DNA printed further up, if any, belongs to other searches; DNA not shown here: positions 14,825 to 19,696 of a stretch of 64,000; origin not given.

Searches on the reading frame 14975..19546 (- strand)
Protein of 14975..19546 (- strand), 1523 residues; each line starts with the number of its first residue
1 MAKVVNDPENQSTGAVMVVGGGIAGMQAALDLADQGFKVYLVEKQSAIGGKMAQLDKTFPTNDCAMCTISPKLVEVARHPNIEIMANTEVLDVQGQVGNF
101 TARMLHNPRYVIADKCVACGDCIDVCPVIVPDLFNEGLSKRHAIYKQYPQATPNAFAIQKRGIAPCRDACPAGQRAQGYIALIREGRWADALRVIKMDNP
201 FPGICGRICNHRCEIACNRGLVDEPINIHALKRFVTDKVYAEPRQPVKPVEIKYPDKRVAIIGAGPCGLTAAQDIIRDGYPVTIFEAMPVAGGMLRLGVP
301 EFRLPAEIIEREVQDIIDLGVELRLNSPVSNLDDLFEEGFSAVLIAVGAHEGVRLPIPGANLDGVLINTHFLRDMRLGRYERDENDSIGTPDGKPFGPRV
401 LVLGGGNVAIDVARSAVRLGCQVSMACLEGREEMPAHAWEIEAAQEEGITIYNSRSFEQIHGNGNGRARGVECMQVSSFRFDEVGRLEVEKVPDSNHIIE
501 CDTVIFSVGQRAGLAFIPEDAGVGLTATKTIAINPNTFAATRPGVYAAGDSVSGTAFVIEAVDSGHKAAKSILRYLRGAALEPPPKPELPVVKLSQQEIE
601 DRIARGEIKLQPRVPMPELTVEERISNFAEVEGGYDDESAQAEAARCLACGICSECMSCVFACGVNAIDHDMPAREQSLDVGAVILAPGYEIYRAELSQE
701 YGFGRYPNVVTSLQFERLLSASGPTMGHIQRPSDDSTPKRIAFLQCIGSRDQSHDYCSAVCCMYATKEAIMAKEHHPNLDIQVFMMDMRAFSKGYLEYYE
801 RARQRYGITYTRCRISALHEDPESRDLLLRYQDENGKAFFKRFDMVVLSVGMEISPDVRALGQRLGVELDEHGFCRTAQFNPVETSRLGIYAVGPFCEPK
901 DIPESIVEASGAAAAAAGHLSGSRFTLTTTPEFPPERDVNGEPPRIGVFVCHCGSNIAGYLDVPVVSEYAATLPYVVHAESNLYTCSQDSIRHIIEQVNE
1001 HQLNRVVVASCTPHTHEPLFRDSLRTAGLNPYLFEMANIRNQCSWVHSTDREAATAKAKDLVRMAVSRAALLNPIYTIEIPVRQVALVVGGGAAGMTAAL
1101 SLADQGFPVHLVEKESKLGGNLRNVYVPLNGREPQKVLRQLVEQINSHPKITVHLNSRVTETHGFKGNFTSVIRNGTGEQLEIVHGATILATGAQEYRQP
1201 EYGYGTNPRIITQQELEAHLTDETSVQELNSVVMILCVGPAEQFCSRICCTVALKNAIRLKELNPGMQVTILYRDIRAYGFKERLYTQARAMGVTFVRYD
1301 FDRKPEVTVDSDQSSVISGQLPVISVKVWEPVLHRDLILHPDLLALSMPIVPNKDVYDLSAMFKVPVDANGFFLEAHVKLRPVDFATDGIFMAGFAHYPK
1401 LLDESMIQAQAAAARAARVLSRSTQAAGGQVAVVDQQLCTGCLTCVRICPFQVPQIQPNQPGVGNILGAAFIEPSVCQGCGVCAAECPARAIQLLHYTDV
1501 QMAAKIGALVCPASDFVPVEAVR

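Call 79: search_protein_families(library=pfam, proteins=[window:14975-19546:-], max_evalue=0.00001)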
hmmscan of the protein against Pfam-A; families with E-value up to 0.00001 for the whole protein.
window:14975-19546:- (1523 aa): 21 families
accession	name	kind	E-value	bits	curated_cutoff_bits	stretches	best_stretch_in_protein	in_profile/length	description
PF07992.20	Pyr_redox_2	-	1.6e-56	192.3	26.1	4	258-565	2-291/291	Pyridine nucleotide-disulphide oxidoreductase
PF13450.12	NAD_binding_8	-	1.6e-25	89.6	21.9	2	1088-1125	1-38/68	NAD(P)-binding Rossmann-like domain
PF13738.12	Pyr_redox_3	-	4.3e-21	75.9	30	0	396-549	163-305/305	Pyridine nucleotide-disulphide oxidoreductase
PF12831.13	FAD_oxidored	-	2.2e-20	73.8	27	2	16-53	2-39/416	FAD dependent oxidoreductase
PF14691.11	Fer4_20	-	5.4e-20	71.7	25.8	1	164-240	30-109/113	Dihydroprymidine dehydrogenase domain II, 4Fe-4S cluster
PF00070.33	Pyr_redox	-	4.1e-19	69.3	22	1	399-472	1-78/82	Pyridine nucleotide-disulphide oxidoreductase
PF00890.30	FAD_binding_2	-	2.8e-18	66.8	20.4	2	1087-1122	3-38/414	FAD binding domain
PF01593.30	Amino_oxidase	-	3.3e-16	60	19.8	0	1094-1127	2-35/443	Flavin containing amine oxidoreductase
PF01266.30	DAO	-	3.5e-16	60.1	27.9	0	16-50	2-37/353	FAD dependent oxidoreductase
PF01946.23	Thi4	-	6.4e-16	58.7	26.2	0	252-320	13-81/235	Thi4 family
PF03486.20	HI0933_like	-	2.5e-15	57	50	0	1086-1121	3-38/244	HI0933-like protein Rossmann domain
PF00037.32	Fer4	-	1.6e-12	47.1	21.1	0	1433-1453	2-22/24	4Fe-4S binding domain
PF01494.25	FAD_binding_3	-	5.7e-11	42.7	22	0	1086-1118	4-36/349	FAD binding domain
PF01262.27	AlaDh_PNT_C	-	5.7e-10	39.4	23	0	13-66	28-78/214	Alanine dehydrogenase/PNT, C-terminal domain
PF13241.12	NAD_binding_7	-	9.9e-09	36.2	22.1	0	398-434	8-41/104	Putative NAD(P)-binding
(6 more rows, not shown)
